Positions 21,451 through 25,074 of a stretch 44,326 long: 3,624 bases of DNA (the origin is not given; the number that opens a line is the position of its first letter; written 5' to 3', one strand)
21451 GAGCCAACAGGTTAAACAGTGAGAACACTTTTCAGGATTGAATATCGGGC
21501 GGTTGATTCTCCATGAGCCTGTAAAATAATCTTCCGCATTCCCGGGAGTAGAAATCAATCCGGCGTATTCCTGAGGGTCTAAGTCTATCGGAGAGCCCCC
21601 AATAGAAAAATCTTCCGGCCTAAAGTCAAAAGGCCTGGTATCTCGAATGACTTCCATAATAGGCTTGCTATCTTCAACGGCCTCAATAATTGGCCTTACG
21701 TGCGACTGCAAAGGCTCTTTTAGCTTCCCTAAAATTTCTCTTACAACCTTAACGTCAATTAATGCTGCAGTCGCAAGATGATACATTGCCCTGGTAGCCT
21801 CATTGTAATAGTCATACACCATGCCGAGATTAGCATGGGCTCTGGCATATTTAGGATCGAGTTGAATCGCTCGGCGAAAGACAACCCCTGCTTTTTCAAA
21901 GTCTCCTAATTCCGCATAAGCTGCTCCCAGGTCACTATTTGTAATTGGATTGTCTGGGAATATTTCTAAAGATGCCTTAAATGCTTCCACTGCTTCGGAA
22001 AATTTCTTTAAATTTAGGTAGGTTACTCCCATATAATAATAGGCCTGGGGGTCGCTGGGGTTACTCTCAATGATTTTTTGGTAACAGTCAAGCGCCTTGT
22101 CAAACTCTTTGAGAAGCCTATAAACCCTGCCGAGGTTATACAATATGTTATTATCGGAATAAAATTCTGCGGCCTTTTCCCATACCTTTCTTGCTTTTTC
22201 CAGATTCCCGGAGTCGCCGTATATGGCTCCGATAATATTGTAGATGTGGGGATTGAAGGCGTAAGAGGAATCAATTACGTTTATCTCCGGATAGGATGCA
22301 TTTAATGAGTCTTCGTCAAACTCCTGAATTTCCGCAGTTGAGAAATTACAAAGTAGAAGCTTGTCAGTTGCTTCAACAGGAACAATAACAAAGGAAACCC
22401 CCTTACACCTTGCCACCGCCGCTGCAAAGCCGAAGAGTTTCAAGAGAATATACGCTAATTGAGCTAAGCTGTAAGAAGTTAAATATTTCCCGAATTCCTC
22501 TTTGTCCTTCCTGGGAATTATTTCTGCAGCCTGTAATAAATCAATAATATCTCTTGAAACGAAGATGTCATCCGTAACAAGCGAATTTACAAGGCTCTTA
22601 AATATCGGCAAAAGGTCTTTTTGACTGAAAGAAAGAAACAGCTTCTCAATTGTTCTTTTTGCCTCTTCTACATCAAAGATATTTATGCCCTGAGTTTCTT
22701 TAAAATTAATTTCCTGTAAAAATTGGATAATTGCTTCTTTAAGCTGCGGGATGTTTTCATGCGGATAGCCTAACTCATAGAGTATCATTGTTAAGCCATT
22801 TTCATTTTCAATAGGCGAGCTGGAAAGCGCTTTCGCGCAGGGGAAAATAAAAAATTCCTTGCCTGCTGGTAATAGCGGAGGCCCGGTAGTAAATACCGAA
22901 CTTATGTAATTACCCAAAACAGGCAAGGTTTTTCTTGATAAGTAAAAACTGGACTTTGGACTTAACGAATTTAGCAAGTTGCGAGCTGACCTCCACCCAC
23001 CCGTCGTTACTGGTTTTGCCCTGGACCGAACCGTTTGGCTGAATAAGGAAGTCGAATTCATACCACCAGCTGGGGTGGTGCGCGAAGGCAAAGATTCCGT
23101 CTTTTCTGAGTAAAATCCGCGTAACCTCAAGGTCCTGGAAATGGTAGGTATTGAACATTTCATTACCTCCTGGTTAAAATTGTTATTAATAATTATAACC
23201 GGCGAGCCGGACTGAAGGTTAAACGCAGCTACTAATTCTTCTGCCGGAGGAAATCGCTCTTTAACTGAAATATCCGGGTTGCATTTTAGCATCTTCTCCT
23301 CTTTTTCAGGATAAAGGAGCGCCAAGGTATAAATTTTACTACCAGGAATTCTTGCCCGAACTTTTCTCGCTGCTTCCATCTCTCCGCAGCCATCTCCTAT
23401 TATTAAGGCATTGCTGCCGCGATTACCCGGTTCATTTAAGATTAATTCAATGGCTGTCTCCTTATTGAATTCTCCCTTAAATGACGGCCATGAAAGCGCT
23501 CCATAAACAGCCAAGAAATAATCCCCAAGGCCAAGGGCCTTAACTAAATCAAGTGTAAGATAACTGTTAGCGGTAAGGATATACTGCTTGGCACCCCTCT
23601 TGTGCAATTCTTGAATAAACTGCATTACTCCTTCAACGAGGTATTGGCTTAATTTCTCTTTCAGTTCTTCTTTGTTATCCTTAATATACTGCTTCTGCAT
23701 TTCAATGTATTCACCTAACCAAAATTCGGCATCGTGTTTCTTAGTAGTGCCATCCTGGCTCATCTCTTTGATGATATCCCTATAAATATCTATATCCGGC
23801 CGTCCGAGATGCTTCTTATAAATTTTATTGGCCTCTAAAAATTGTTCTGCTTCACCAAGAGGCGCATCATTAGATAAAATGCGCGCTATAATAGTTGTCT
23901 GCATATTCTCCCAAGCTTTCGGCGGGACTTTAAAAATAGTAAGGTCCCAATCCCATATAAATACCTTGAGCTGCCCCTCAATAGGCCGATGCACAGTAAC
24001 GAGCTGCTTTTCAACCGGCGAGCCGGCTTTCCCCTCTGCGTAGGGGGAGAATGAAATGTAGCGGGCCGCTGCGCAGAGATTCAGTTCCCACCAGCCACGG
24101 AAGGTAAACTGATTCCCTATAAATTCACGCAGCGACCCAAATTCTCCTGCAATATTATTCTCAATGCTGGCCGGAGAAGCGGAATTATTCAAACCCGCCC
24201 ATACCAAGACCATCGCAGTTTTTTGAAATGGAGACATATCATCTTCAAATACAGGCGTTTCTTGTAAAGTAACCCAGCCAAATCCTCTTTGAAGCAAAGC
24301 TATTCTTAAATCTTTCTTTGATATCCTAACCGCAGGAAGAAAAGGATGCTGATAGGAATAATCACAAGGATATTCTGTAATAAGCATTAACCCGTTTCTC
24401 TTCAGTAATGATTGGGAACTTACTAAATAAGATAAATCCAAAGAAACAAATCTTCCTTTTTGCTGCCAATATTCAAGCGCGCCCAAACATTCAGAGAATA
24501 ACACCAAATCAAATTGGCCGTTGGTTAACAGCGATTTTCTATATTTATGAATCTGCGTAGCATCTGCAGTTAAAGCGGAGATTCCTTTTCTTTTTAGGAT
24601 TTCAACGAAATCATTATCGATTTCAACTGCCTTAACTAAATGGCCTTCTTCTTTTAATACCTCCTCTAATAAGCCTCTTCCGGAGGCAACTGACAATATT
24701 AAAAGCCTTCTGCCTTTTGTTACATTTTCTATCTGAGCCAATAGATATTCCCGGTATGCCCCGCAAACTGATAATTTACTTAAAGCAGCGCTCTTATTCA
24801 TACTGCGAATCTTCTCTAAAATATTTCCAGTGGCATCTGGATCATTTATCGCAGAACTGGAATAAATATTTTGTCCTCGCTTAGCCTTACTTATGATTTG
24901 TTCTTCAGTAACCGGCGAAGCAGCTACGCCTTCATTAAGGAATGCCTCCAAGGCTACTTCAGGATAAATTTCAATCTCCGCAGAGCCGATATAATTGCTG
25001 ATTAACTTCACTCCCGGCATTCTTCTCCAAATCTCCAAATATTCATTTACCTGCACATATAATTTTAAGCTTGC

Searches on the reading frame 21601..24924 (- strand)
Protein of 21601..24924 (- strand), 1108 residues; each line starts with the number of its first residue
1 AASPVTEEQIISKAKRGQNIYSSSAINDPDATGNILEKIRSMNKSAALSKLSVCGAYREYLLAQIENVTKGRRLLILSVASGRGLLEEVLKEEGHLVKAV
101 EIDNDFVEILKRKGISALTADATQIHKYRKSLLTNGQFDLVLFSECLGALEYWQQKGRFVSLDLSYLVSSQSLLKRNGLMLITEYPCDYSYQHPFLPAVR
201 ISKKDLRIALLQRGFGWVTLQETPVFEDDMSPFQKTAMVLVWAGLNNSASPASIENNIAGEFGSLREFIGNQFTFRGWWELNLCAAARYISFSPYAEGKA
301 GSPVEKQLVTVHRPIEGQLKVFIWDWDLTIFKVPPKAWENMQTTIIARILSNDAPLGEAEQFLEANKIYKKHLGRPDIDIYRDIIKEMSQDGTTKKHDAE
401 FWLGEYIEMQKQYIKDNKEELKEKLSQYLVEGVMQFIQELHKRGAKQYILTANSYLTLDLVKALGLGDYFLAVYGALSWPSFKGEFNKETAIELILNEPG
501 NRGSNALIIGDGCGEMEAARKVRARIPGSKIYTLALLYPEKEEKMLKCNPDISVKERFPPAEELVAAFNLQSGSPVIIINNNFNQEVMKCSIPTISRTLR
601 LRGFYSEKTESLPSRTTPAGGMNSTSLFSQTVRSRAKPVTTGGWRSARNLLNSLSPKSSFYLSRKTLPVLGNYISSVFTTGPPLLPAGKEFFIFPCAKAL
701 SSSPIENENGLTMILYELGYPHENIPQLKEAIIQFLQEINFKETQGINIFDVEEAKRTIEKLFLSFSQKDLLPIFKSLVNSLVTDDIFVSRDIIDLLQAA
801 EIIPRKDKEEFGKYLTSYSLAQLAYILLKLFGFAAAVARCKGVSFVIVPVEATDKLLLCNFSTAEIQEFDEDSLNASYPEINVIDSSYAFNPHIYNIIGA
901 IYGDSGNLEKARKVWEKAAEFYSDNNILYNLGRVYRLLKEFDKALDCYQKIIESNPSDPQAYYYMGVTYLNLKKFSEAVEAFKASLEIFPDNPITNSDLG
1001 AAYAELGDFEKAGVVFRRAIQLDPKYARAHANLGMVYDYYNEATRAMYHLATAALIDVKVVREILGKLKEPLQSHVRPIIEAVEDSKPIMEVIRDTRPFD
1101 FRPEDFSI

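Call 17: search_protein_families(library=pfam, proteins=[window:21601-24924:-], max_evalue=0.001)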
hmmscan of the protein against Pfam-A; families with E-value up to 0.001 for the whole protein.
window:21601-24924:- (1108 aa): 19 families
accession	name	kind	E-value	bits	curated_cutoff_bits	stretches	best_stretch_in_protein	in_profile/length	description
PF00515.34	TPR_1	-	1.8e-29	100.7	27.8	3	927-958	3-34/34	Tetratricopeptide repeat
PF07719.23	TPR_2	-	1.8e-28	96.7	27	3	959-992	1-34/34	Tetratricopeptide repeat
PF13414.12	TPR_11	-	9.1e-27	92.9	26.8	3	1000-1037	1-38/42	TPR repeat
PF13424.12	TPR_12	-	4e-21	75.4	30.1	3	894-953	5-73/77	Tetratricopeptide repeat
PF13181.12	TPR_8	-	8.5e-21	72.7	25.7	2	927-957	3-33/34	Tetratricopeptide repeat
PF13431.12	TPR_17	-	1.3e-18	66.1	24.4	1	947-979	1-33/34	Tetratricopeptide repeat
PF13432.12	TPR_16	-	5.8e-18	65.4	32.7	3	929-993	1-65/65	Tetratricopeptide repeat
PF13428.12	TPR_14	-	2.9e-17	61.9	23.5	1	927-966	3-42/44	Tetratricopeptide repeat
PF13174.12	TPR_6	-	1.1e-14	54.4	26.3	1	928-957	3-32/33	Tetratricopeptide repeat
PF14559.12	TPR_19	-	3.4e-13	50.2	25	1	973-1031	5-63/68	Tetratricopeptide repeat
PF13374.12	TPR_10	-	7e-10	39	27.5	0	928-953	5-30/42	Tetratricopeptide repeat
PF00702.32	Hydrolase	-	5.6e-09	37.1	26.4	1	320-521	2-189/191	haloacid dehalogenase-like hydrolase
PF13371.12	TPR_9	-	1.1e-07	32.1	35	1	968-1030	4-66/73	Tetratricopeptide repeat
PF13419.12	HAD_2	-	2.2e-07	31.6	23.8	1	371-523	39-172/178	Haloacid dehalogenase-like hydrolase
PF13176.12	TPR_7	-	3.5e-07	30.2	27.9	0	928-959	2-35/36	Tetratricopeptide repeat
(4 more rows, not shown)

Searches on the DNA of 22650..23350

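Call 50: search_rna_families(source=window, start=22650, end=23350, threshold=evalue, max_evalue=5)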
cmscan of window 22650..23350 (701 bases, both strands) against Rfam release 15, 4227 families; matches with E-value up to 5: 1.
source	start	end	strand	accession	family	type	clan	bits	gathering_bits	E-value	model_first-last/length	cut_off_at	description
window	23262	23337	+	RF02877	NmsRb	Gene; sRNA;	-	18.5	52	2.8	1-91/91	no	Neisseria metabolic switch regulator b (RcoF1/NgncR163)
